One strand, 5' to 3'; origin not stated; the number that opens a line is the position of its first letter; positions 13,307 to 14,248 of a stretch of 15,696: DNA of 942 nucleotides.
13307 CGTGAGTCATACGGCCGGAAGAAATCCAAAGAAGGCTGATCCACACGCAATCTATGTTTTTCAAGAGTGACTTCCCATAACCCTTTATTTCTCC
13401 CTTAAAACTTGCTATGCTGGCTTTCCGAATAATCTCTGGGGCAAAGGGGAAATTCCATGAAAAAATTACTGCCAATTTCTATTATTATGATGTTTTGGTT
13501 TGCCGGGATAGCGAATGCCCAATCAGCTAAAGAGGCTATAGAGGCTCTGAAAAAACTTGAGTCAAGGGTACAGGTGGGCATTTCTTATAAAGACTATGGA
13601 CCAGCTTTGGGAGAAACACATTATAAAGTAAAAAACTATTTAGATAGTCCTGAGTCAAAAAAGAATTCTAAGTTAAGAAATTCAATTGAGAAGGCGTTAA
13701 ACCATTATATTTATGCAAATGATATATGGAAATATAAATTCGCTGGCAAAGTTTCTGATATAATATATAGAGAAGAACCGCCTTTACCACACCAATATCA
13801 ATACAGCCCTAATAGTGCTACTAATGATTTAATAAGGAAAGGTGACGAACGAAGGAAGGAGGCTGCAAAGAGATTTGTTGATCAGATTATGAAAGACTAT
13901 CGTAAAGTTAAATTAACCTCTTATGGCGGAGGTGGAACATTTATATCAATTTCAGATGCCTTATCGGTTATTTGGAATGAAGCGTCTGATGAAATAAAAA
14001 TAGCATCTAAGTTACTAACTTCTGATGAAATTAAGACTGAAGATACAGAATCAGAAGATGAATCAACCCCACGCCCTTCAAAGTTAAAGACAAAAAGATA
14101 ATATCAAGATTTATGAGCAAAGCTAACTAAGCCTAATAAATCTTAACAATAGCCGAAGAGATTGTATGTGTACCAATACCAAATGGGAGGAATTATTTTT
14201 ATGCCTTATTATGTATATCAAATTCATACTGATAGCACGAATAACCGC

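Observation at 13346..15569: AT-rich three-gene orphan cargo island between the head module and the att site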

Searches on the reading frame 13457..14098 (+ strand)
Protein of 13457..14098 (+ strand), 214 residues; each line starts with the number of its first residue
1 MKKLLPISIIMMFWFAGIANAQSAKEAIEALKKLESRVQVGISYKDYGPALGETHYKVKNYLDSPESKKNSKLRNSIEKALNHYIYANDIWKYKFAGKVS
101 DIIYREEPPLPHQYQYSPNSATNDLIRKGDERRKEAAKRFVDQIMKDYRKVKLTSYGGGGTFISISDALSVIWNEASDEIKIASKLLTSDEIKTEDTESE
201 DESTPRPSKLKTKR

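Call 9: search_protein_families(library=pfam, proteins=[window:13457-14098:+], max_evalue=0.1)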
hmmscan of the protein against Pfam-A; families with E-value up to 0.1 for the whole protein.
window:13457-14098:+ (214 aa): 0 families

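Call 10: search_protein_families(library=phrogs, proteins=[window:13457-14098:+], max_evalue=0.01)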
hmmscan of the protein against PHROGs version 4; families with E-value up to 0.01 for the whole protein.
window:13457-14098:+ (214 aa): 0 families

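Call 15: search_protein_families(library=padloc, proteins=[window:13457-14098:+], max_evalue=1)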
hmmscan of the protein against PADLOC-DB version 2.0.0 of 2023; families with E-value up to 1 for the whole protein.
window:13457-14098:+ (214 aa): 0 families

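Call 16: search_protein_families(library=ncbifam, proteins=[window:13457-14098:+], max_evalue=1)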
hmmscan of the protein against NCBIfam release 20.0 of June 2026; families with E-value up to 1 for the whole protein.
window:13457-14098:+ (214 aa): 1 family
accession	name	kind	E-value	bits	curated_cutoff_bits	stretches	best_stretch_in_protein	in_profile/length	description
NF047773.1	phas_rel_Lepto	domain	0.0014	18.3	35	1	9-39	3-34/68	phasin-related domain-containing protein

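Call 21: find_homologous_proteins(query=window:13457-14098:+, max_evalue=0.01)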
Query window:13457-14098:+ (214 aa): 26 proteins with E <= 0.01 among 404 candidates.
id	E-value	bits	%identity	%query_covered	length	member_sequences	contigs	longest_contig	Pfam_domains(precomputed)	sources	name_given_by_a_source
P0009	2.5e-135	467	100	100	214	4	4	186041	-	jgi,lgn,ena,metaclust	jgi:hypothetical protein|metaclust:\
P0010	1.7e-117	408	88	100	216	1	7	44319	-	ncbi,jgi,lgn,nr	ncbi:MAG: restriction endonuclease subunit S [Deltaproteobacteria bacterium]|nr:restriction endonucl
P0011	8.1e-65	236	60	100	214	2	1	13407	-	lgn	-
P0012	2.3e-61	225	58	100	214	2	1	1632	-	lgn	-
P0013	1.1e-57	213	56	100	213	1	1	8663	-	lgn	-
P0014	1.2e-53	200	51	100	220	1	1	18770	-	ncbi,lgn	-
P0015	6.7e-44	168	50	98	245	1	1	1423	-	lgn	-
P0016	1.4e-41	161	49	89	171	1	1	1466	-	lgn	-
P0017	1.8e-24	105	38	81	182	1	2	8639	-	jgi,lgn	jgi:hypothetical protein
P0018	1.1e-22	99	39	92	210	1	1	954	-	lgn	-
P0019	3.7e-22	97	38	79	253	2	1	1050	-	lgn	-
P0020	7.2e-22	96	35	84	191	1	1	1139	-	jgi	-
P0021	1.3e-21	95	37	79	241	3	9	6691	-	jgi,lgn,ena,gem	jgi:hypothetical protein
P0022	9.2e-21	93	35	87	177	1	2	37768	-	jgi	jgi:hypothetical protein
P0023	1.3e-20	92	37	86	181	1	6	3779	-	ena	-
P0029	1.3e-16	79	48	45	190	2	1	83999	-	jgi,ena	jgi:hypothetical protein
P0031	2.0e-16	78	34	79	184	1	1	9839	-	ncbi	-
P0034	5.4e-13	67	31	87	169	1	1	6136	-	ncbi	-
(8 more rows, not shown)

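Call 22: find_encoding_contigs(protein=P0010, flank=8000, max_places=4)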
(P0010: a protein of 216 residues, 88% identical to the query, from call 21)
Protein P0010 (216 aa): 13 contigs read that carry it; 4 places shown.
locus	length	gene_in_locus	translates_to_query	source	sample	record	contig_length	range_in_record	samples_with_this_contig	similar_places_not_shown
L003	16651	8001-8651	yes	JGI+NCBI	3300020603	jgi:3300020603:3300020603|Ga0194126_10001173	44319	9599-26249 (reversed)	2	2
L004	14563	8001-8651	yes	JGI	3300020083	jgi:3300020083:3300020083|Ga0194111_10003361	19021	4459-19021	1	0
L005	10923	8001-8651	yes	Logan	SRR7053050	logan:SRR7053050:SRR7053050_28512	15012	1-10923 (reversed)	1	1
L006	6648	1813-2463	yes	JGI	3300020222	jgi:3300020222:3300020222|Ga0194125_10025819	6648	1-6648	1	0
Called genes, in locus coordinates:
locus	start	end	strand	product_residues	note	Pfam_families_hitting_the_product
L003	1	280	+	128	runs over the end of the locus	-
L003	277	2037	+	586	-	-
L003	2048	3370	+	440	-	-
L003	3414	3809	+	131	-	-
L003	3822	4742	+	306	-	PF20911:GP7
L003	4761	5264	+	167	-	-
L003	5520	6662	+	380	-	PF04233:Phage_Mu_F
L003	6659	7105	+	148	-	-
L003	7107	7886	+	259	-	-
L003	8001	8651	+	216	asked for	-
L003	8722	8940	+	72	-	-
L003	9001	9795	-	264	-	PF25164:CoiA_N, PF06054:CoiA_nuc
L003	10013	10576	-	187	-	-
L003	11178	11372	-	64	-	-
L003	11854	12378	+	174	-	PF09537:DUF2383 (faint), PF02915:Rubrerythrin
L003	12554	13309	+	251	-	PF23023:Anti-Pycsar_Apyc1, PF00753:Lactamase_B, PF12706:Lactamase_B_2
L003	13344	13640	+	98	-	PF04355:BamE (weak), PF07467:BLIP, PF12978:DUF3862 (faint)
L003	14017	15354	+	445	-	-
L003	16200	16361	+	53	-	PF04964:Flp_Fap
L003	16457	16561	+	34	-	-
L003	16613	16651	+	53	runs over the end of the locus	PF04964:Flp_Fap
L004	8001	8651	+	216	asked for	-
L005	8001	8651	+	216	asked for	-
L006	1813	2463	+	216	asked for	-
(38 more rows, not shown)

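Call 23: find_encoding_contigs(protein=P0011, flank=8000, max_places=3)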
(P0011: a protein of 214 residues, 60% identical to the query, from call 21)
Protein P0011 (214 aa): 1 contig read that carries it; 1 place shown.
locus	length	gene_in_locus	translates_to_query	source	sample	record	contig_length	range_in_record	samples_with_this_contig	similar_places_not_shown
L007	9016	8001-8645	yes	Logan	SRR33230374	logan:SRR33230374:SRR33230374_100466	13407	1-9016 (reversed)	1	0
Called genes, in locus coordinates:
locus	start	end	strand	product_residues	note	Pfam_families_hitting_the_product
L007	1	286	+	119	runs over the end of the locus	-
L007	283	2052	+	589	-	-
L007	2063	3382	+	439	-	PF05133:SPP1_portal (weak)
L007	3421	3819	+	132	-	-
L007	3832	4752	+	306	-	PF20911:GP7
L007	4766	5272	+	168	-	-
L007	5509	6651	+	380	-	PF04233:Phage_Mu_F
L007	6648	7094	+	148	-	-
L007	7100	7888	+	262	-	-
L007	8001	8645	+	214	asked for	-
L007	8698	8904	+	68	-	-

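Call 24: find_encoding_contigs(protein=P0014, flank=8000, max_places=3)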
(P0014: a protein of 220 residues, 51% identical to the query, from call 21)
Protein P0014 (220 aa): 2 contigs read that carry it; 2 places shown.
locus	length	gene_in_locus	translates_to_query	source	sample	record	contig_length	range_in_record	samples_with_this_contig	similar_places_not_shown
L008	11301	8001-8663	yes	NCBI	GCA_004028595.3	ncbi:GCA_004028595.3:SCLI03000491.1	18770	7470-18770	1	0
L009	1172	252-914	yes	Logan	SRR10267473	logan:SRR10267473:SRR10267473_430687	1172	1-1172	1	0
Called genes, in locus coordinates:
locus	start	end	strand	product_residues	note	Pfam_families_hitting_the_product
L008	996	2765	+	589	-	-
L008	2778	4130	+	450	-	-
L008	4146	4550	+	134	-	-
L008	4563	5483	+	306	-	PF20911:GP7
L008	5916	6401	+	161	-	-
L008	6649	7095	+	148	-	-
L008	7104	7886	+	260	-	-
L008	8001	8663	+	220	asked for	-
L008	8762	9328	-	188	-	-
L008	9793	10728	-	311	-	-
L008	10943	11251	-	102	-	-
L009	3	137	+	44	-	?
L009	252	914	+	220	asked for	-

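Call 34: search_solved_structures(query=A1, max_evalue=10)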
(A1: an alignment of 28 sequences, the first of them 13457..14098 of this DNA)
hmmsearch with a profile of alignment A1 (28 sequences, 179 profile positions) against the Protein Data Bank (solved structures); distinct sequences matched with E-value up to 10: 3.
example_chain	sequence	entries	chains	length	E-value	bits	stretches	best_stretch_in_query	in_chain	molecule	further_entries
3q4h_B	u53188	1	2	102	0.41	13.8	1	114-170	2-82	Low molecular weight protein antigen 7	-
5zux_A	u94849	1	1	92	0.56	13.3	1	70-130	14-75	Rok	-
6dlc_A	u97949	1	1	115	0.68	13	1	74-161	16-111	Designed protein DHD1:234_A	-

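Call 37: find_encoding_contigs(protein=P0022, flank=8000, max_places=2)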
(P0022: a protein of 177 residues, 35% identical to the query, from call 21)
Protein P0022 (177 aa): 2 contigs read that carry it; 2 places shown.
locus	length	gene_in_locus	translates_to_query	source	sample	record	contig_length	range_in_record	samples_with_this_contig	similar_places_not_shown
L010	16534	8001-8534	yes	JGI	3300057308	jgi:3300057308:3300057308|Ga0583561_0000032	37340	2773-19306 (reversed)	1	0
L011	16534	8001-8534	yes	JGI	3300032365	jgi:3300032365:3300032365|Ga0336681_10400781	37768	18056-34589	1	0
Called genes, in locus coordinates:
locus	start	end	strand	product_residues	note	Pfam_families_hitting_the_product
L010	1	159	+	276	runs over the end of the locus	-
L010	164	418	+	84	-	-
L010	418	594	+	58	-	-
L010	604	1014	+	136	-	-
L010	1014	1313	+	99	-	-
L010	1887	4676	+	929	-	-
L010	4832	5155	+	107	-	-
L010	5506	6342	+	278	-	PF07505:DUF5131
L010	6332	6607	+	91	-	-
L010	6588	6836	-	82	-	-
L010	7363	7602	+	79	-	-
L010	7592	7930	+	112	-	-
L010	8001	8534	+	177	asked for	-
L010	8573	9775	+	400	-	PF24624:Int_N, PF00589:Phage_integrase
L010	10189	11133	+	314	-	PF01925:TauE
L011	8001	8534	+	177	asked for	-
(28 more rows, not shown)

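Call 38: find_encoding_contigs(protein=P0029, flank=8000, max_places=2)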
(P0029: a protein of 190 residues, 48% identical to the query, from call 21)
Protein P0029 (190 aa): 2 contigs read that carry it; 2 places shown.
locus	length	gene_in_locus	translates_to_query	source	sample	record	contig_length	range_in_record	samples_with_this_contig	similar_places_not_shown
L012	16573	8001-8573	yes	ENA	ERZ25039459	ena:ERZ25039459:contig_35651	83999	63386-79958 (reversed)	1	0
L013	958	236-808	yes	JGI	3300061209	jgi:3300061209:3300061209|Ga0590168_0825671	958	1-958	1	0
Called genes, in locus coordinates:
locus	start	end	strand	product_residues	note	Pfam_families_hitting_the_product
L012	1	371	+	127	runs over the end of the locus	-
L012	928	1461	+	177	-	PF13551:HTH_29, PF13565:HTH_32, PF13592:HTH_33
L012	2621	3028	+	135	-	PF01575:MaoC_dehydratas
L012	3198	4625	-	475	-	PF01565:FAD_binding_4, PF02913:FAD-oxidase_C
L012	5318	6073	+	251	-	-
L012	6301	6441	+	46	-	-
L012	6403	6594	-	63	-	-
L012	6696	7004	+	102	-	PF05899:Cupin_3 (weak), PF02311:AraC_binding, PF07883:Cupin_2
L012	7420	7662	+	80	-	PF00404:Dockerin_1 (weak)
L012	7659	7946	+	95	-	-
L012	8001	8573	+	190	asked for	-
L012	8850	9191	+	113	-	-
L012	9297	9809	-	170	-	PF07690:MFS_1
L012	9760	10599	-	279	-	PF07690:MFS_1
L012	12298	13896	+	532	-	PF00082:Peptidase_S8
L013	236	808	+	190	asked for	-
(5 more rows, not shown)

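Call 40: find_related_loci(query=A2, collection=viral_contigs, flank=6000)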
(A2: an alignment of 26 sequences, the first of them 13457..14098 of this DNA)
Query A2 (214 aa) in viral_contigs; peptide patterns used: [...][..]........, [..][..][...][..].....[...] (x = any residue, [..] = any of these).
187 stretches matched a pattern; 1 encode a relative of the query (tblastn E <= 1e-3); 1 distinct loci.
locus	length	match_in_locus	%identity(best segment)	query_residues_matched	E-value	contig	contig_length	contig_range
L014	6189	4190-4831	88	1-214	5e-127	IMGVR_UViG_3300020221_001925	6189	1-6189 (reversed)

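Call 47: predict_structure(alignment_id=A2)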
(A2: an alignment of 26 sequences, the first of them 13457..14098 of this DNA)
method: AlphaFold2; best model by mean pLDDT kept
length: 214 residues; sequences in the alignment: 26
mean_pLDDT: 84.1   pTM: 0.75
mean pLDDT of the five models: 84.1, 83.0, 82.5, 82.4, 80.0
residues with pLDDT >= 90: 122; 70-90: 41; 50-70: 47; < 50: 4
segments of 3 or more residues with pLDDT < 50: none
pLDDT, mean of each block of 10 residues (from residue 1): 56 54 89 98 94 97 92 97 97 81 86 67 86 92 97 89 95 98 94 66 53 53
secondary structure, 60 per line:
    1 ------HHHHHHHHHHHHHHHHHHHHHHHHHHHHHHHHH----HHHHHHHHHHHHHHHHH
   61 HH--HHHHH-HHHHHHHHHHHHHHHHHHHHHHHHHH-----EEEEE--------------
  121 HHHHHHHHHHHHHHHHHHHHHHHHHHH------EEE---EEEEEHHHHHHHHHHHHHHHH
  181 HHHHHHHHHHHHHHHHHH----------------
elements in order: H7-39 H44-62 H65-69 H71-96 E102-106 H121-147 E154-156 E160-164 H165-198

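Call 51: fold_search(model_id=the predicted structure, library=pdb)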
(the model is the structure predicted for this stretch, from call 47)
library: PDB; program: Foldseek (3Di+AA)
matches with E <= 10: 379; with E <= 0.001: 0
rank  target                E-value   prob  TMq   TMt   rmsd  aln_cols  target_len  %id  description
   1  4bpx_D                7.9e-02  0.35  0.24  0.24  11.4       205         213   14  Crystal structure of human primase in complex with the primase- binding motif of DNA polymerase alpha (released 2013-09-25)
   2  5jr9_A                1.2e-01  0.51  0.29  0.31  18.4       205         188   12  Crystal structure of apo-NeC3PO (released 2016-09-28)
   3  5jr9_D                1.4e-01  0.51  0.29  0.32  18.5       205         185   12  Crystal structure of apo-NeC3PO (released 2016-09-28)
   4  5jr9_B                2.2e-01  0.41  0.29  0.32  18.4       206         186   12  Crystal structure of apo-NeC3PO (released 2016-09-28)
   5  5jr9_C                2.5e-01  0.38  0.29  0.32  18.4       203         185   12  Crystal structure of apo-NeC3PO (released 2016-09-28)
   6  8d9d_B                3.3e-01  0.16  0.23  0.16  12.8       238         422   13  Human DNA polymerase-alpha/primase elongation complex II bound to primer/template (released 2023-04-19)
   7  9isi                  4.1e-01  0.63  0.33  0.21  12.6       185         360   10  Structure of human C3aR in apo state (released 2025-04-23)
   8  5jrc_A                4.1e-01  0.28  0.29  0.32  18.3       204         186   13  Crystal structure of NeC3PO in complex with ssRNA. (released 2016-09-28)
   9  8omo_A                4.1e-01  0.16  0.22  0.08  21.4       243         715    9  DNA-unbound MutSbeta-ATP complex (bent clamp form) (released 2023-05-24)
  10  5jre_B                4.8e-01  0.28  0.29  0.32  17.9       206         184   12  Crystal structure of NeC3PO in complex with ssDNA. (released 2016-09-28)
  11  8v5m_C                5.1e-01  0.15  0.23  0.21  12.5       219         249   14  Tetramer core subcomplex (conformation 1) of Xenopus laevis DNA polymerase alpha-primase (released 2023-12-20)
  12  9u81_R                5.7e-01  0.44  0.33  0.20  13.8       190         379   11  Cryo-EM structure of tolvaptan-bound human vasopressin V2 receptor complex with Fab (released 2025-12-10)
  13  4r32_A                6.1e-01  0.30  0.25  0.38  10.0       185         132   10  Crystal Structure Analysis of Pyk2 and Paxillin LD motifs (released 2014-09-17)
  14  3u3f_C                6.4e-01  0.28  0.24  0.38   8.8       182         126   10  Structural basis for the interaction of Pyk2 PAT domain with paxillin LD motifs (released 2012-10-24)
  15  8j0h_A                7.6e-01  0.10  0.15  0.21  15.0       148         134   20  Crystal structure of the fission yeast Rex1BD protein(C4H3.06) (released 2023-11-01)
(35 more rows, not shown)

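Call 59: find_related_loci(query=A2, collection=genome_contigs, flank=10000)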
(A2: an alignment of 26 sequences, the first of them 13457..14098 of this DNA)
Query A2 (214 aa) in genome_contigs; peptide patterns used: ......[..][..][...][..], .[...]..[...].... (x = any residue, [..] = any of these).
30 stretches matched a pattern; 8 encode a relative of the query (tblastn E <= 1e-3); 8 distinct loci.
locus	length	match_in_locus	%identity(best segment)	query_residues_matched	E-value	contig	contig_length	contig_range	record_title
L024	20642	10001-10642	88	1-214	1e-125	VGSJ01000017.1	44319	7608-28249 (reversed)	MAG: Deltaproteobacteria bacterium isolate K_DeepCast_150m_m2_098 K_DeepCast_150m_m2_098_Ga0194126_10001173, whole genom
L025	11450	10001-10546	34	1-189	6e-24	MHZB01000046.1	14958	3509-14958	MAG: Planctomycetes bacterium RIFCSPLOWO2_12_FULL_50_35 rifcsplowo2_12_scaffold_25669, whole genome shotgun sequence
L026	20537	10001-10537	35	1-187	3e-23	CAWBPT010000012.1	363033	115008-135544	MAG: uncultured delta proteobacterium isolate MFD04408.bin.1.190 genome assembly, contig: contig_23872, whole genome sho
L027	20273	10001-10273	40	1-91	1e-21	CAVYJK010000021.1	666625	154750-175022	MAG: uncultured delta proteobacterium isolate MFD01299.bin.2.17 genome assembly, contig: contig_21544, whole genome shot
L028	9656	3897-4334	31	19-189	5e-17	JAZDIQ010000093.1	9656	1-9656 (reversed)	MAG: Pseudomonadota bacterium isolate MEGAHIT-group-0.413 k141_16632515, whole genome shotgun sequence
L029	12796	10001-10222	47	19-92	3e-16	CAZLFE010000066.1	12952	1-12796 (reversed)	MAG TPA_asm: uncultured Nitrospiraceae bacterium isolate binchicken_co325_89 genome assembly, contig: NODE_1537_length_1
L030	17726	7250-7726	28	18-187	1e-15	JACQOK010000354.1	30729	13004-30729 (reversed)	MAG: Betaproteobacteria bacterium isolate NC_groundwater_1279_Ag_S-0.2um_63_76 S_p2_S4_coassembly_k141_3015684, whole ge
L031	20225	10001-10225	41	24-98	4e-15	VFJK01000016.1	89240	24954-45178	MAG: Geobacter sp. isolate Bin_37_8 c_000004157210, whole genome shotgun sequence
